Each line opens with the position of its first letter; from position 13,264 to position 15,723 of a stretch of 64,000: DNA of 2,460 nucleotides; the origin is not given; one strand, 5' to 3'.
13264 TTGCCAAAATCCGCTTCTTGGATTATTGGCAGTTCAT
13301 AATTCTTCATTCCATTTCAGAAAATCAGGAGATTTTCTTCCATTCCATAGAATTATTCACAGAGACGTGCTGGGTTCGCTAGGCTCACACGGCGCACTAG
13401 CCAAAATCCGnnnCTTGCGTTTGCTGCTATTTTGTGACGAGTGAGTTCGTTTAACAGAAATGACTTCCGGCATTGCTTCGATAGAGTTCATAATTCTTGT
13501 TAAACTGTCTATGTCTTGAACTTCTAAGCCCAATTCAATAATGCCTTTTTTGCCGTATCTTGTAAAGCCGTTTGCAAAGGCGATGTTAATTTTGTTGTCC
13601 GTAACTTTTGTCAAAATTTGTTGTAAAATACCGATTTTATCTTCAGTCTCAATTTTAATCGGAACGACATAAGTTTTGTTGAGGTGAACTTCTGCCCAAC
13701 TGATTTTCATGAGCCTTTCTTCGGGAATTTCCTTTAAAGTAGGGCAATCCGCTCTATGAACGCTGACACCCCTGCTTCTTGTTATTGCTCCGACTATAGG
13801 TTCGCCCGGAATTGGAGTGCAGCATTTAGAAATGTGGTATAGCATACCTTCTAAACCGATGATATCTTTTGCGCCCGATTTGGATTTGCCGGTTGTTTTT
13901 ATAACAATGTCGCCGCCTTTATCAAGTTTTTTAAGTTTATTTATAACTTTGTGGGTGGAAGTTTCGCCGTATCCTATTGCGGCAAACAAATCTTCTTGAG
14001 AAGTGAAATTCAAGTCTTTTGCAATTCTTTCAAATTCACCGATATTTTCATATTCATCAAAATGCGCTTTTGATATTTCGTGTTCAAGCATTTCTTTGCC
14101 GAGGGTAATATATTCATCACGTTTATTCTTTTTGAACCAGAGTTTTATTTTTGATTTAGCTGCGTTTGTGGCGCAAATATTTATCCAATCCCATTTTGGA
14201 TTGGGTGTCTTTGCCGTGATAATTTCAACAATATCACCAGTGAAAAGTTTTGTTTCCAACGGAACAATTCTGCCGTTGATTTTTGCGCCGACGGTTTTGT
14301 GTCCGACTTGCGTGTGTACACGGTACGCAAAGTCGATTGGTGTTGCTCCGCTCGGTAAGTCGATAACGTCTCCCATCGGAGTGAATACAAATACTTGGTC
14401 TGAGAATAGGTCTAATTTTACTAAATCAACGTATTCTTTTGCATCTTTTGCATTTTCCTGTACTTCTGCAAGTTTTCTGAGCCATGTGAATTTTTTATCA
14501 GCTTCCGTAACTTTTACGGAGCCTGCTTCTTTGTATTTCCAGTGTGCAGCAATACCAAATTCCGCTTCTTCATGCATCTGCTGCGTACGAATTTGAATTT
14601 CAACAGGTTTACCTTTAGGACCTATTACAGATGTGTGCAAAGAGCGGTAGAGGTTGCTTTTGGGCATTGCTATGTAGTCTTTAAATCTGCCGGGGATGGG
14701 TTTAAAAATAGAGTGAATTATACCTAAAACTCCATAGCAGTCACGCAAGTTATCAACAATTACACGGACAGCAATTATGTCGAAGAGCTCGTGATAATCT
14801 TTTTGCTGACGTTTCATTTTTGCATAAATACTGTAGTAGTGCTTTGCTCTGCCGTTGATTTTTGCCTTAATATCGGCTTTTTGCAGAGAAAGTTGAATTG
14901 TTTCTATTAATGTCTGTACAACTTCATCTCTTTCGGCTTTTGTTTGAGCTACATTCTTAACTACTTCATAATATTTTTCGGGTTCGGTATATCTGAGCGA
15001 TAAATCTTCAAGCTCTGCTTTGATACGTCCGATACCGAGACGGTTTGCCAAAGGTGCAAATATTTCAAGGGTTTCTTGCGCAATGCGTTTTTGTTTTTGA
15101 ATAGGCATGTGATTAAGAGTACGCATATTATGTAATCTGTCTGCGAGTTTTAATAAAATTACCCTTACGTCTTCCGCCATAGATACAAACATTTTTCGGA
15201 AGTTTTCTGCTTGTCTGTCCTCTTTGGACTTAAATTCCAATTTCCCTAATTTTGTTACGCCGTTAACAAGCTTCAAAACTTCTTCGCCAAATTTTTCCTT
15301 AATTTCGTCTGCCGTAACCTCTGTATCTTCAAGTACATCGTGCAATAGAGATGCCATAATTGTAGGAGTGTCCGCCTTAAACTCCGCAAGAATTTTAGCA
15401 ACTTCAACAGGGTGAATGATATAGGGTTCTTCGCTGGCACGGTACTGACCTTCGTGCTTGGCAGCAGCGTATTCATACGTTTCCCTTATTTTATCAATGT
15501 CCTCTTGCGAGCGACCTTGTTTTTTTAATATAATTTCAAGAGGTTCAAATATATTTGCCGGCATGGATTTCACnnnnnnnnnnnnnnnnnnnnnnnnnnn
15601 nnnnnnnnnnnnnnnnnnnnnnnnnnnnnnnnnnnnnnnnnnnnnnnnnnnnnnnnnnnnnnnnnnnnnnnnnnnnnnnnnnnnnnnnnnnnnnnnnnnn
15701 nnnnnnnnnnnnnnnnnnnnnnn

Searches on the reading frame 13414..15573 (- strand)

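Call 51: search_protein_families(library=pfam, proteins=[window:13414-15573:-], max_evalue=0.01)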
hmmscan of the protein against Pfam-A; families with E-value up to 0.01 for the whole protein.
window:13414-15573:- (720 aa): 9 families
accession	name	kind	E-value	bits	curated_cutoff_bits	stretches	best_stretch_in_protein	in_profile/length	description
PF13328.12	HD_4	-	4.4e-51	173.1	27.2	1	33-181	2-155/156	HD domain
PF04607.23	RelA_SpoT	-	6.6e-44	149.2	27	1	241-350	1-111/113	Region found in RelA / SpoT proteins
PF02824.27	TGS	-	7.7e-23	80.7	22.2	1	394-453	1-60/60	TGS domain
PF13291.12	ACT_4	-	8e-16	58.9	27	1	632-709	2-80/80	ACT domain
PF19296.4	RelA_AH_RIS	-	5.6e-12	46.6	23.8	1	465-552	2-87/185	RelA/SpoT, AH and RIS domains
PF01966.28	HD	-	1.6e-11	44.9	22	1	51-150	1-116/116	HD domain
PF01842.31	ACT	-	2.3e-05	24.5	27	1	639-701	3-64/66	ACT domain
PF22629.2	ACT_AHAS_ss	-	0.0011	19.5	27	1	640-705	2-66/67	AHAS small subunit-like ACT domain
PF02597.26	ThiS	-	0.002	19.1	22.5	0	425-454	40-72/76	ThiS family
